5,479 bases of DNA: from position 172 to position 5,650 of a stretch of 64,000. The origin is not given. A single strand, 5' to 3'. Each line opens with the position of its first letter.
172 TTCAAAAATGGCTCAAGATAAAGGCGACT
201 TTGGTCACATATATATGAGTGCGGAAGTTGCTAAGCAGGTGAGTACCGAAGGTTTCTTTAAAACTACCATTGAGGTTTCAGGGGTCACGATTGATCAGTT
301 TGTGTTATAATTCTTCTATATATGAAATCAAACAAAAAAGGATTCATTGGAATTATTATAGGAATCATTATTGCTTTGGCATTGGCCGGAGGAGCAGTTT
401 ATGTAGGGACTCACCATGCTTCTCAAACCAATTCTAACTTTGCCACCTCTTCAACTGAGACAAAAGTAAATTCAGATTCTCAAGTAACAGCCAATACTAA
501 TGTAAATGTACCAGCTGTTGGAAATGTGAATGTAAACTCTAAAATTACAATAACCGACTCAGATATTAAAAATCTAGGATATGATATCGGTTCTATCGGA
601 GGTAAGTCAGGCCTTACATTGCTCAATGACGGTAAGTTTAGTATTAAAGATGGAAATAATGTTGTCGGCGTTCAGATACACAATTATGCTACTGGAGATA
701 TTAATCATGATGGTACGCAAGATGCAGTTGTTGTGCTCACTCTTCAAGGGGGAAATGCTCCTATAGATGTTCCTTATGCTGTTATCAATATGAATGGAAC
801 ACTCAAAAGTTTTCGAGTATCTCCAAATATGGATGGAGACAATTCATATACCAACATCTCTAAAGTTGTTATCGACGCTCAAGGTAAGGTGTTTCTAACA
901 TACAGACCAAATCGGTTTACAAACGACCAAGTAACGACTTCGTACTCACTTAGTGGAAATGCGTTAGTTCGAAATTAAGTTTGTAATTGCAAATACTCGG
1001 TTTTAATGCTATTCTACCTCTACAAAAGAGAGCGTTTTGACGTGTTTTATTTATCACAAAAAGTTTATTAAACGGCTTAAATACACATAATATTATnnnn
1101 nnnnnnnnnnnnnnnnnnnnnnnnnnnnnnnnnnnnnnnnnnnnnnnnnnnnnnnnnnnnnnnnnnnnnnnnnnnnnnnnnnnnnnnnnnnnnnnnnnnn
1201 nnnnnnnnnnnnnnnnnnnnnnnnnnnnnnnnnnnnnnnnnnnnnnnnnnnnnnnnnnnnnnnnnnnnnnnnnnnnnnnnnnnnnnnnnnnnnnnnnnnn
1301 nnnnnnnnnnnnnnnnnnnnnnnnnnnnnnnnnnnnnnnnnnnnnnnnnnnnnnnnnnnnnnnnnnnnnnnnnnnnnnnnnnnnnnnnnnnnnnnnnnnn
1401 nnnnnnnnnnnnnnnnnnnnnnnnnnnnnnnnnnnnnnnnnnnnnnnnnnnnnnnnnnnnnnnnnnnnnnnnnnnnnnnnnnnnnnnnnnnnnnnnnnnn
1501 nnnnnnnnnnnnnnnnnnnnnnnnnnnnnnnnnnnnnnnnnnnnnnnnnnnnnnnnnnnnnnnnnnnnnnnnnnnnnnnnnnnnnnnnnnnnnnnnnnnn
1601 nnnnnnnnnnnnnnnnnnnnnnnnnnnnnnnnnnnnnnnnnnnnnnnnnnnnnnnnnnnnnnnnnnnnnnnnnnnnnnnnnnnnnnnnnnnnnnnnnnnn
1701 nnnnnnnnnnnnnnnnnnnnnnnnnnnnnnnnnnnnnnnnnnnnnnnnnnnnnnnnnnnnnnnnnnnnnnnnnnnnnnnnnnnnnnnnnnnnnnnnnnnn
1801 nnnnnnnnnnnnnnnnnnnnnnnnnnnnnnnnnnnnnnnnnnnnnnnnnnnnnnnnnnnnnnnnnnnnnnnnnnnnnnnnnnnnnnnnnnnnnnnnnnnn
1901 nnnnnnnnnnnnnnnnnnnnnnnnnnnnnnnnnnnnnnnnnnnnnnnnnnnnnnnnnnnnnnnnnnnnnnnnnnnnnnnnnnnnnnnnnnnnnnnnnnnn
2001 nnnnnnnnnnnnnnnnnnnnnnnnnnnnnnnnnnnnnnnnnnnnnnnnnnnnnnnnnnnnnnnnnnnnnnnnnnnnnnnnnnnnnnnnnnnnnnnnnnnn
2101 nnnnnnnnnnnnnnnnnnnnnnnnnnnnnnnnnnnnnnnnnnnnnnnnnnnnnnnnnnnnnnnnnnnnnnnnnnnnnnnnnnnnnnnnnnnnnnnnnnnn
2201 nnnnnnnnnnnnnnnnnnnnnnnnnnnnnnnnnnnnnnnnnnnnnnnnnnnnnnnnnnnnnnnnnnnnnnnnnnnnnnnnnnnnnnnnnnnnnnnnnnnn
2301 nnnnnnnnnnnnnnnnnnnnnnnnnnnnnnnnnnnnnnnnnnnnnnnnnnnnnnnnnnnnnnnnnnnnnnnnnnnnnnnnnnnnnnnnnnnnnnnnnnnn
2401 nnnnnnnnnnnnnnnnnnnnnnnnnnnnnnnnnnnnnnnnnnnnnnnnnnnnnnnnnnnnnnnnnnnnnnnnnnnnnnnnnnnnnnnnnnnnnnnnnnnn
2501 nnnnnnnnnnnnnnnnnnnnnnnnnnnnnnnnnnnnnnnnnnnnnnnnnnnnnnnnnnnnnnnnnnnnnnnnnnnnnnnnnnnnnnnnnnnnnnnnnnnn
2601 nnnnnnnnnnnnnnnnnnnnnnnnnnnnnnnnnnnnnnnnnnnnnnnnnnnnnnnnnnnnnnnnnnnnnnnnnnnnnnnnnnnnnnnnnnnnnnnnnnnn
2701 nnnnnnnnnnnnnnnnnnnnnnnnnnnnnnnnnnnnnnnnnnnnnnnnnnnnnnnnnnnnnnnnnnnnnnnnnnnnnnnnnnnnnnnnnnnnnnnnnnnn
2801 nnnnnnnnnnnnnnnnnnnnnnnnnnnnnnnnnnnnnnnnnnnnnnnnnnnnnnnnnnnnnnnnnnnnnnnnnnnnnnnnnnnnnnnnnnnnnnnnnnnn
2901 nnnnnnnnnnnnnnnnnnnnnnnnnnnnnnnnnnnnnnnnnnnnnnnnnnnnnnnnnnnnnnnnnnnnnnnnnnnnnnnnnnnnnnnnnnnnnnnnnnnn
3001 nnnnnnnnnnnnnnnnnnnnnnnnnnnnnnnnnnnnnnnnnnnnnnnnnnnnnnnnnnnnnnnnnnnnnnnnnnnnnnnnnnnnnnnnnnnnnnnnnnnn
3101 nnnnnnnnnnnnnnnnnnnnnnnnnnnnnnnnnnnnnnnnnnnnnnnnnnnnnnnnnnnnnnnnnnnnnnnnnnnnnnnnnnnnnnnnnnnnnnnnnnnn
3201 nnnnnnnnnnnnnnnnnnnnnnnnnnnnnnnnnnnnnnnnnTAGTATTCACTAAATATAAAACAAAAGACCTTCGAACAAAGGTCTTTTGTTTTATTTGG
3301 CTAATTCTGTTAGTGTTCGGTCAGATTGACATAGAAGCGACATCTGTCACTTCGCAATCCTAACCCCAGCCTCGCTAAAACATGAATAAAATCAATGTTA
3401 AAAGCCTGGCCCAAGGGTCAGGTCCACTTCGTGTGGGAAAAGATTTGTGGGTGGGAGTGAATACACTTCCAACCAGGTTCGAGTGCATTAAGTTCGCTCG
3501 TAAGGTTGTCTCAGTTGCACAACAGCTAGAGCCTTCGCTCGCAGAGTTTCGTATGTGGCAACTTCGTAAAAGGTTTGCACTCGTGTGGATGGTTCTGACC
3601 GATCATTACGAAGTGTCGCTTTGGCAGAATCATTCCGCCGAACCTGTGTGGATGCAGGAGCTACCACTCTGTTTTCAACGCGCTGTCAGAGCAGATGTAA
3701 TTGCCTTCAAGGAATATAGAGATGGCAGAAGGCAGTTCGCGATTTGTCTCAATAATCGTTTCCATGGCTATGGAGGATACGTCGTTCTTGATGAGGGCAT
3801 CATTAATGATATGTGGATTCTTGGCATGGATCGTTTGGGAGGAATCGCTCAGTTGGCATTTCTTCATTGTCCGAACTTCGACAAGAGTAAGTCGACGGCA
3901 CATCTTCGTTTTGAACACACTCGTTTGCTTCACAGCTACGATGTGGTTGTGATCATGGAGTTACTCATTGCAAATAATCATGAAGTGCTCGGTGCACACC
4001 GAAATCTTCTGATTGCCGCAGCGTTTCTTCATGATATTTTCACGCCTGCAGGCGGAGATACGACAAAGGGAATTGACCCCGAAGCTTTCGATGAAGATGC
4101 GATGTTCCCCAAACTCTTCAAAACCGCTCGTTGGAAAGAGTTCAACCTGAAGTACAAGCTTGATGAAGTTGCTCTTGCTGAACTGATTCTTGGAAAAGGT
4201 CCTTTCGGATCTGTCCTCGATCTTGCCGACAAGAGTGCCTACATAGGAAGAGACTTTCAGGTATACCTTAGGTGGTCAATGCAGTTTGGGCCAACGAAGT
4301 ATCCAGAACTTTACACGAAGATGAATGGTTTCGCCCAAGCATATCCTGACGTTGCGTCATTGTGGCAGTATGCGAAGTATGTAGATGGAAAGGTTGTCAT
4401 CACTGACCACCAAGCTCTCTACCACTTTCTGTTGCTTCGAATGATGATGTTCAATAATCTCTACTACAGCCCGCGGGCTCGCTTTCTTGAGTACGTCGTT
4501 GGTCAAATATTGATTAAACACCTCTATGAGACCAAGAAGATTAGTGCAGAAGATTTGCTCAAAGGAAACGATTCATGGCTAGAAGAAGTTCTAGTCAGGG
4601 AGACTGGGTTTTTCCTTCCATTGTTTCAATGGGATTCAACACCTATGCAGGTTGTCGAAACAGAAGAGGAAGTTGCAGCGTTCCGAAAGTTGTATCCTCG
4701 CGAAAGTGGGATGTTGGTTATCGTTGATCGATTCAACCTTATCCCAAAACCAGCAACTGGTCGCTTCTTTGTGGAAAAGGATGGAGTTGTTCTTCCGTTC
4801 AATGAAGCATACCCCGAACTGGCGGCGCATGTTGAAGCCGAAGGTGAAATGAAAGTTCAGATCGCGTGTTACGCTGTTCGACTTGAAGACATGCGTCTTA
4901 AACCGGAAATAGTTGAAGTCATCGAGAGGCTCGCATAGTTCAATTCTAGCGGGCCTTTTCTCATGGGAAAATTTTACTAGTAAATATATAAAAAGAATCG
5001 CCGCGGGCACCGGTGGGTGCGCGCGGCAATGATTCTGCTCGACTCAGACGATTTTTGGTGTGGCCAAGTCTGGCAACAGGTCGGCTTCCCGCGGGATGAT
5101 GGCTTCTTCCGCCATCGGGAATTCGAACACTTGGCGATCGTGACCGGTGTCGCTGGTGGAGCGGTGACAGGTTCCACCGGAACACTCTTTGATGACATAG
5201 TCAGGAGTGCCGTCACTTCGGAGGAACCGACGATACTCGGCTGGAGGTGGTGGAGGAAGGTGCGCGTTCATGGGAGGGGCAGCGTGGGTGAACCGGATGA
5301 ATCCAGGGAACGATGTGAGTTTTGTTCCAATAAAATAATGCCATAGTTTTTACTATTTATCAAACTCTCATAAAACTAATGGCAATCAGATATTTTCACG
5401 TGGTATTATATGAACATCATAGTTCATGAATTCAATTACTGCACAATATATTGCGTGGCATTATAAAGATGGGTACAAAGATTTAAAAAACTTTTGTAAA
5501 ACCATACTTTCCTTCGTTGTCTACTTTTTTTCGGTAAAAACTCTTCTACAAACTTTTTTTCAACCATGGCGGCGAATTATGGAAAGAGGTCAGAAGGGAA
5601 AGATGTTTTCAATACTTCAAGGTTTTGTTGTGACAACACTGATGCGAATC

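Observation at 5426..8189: Membrane-anchored ClpA-like double-ring AAA+ protein with a dead D1 ATPase, coupled to a small membrane protein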

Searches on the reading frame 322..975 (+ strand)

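Call 3: search_protein_families(library=pfam, proteins=[window:322-975:+], max_evalue=0.1)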
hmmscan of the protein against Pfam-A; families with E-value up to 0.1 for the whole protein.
window:322-975:+ (218 aa): 2 families
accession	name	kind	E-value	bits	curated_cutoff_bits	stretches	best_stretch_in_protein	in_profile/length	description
PF14155.11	DUF4307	-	0.032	14.5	27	1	11-66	6-59/111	Domain of unknown function (DUF4307)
PF13273.12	DUF4064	-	0.035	14.8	32.1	1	7-48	9-42/102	Protein of unknown function (DUF4064)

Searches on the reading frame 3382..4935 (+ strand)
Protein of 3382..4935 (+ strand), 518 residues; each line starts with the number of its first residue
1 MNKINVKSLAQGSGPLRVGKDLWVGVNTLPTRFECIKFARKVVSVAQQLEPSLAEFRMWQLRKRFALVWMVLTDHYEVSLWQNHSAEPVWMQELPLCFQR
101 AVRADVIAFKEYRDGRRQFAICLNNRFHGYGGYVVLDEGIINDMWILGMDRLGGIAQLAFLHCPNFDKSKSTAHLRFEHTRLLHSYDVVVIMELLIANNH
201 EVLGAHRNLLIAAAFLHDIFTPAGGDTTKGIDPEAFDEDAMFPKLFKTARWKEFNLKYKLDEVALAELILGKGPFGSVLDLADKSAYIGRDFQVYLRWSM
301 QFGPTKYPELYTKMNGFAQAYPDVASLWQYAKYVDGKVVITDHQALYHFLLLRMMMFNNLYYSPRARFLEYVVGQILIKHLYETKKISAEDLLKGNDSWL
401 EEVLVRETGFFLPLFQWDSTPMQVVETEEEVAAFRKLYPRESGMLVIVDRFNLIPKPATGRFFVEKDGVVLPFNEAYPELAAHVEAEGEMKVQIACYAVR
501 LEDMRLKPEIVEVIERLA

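Call 3: search_protein_families(library=pfam, proteins=[window:3382-4935:+], max_evalue=0.1)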
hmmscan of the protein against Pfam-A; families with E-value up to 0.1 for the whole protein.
window:3382-4935:+ (518 aa): 1 family
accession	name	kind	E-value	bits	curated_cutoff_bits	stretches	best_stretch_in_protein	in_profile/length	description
PF01966.28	HD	-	0.014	16.1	22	1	184-229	4-46/116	HD domain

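Call 4: search_protein_families(library=ncbifam, proteins=[window:3382-4935:+], max_evalue=0.1)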
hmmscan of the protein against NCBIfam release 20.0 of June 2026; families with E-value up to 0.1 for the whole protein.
window:3382-4935:+ (518 aa): 1 family
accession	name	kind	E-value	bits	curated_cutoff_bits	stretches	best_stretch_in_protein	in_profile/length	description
TIGR00277.1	HDIG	domain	0.02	14.7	27.6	1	184-220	8-40/84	HDIG domain-containing metalloprotein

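Call 72: search_protein_families(library=padloc, proteins=[window:3382-4935:+], max_evalue=0.01)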
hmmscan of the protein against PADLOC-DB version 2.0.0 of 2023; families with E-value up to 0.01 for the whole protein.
window:3382-4935:+ (518 aa): 0 families

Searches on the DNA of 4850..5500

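Call 70: search_rna_families(source=window, start=4850, end=5500, threshold=evalue, max_evalue=1)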
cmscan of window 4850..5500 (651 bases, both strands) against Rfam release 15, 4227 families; matches with E-value up to 1: 2.
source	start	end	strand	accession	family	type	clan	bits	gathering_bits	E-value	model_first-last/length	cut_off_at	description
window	4992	5121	-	RF02809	RsmW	Gene; sRNA;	CL00106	20.3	52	0.4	1-124/124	no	RsmW RNA family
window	5185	5246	+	RF00277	SNORD49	Gene; snRNA; snoRNA; CD-box;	CL00062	16.6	37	0.24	1-71/71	no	Small nucleolar RNA SNORD49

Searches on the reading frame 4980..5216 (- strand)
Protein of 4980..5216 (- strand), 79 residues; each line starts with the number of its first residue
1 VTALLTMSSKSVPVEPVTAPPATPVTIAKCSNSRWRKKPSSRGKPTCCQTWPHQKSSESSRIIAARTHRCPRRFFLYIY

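Call 82: search_protein_families(library=pfam, proteins=[window:4980-5216:-], max_evalue=1)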
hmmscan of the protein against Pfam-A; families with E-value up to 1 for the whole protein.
window:4980-5216:- (79 aa): 2 families
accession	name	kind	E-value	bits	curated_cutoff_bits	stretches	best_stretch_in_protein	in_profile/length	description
PF11081.13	Adeno_L433K_22K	-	0.041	14.5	19.2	1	18-77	83-143/168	Adenovirus L4-33K/L4-22K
PF05122.18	SpdB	-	0.15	12.8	25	1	24-70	4-49/50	Mobile element transfer protein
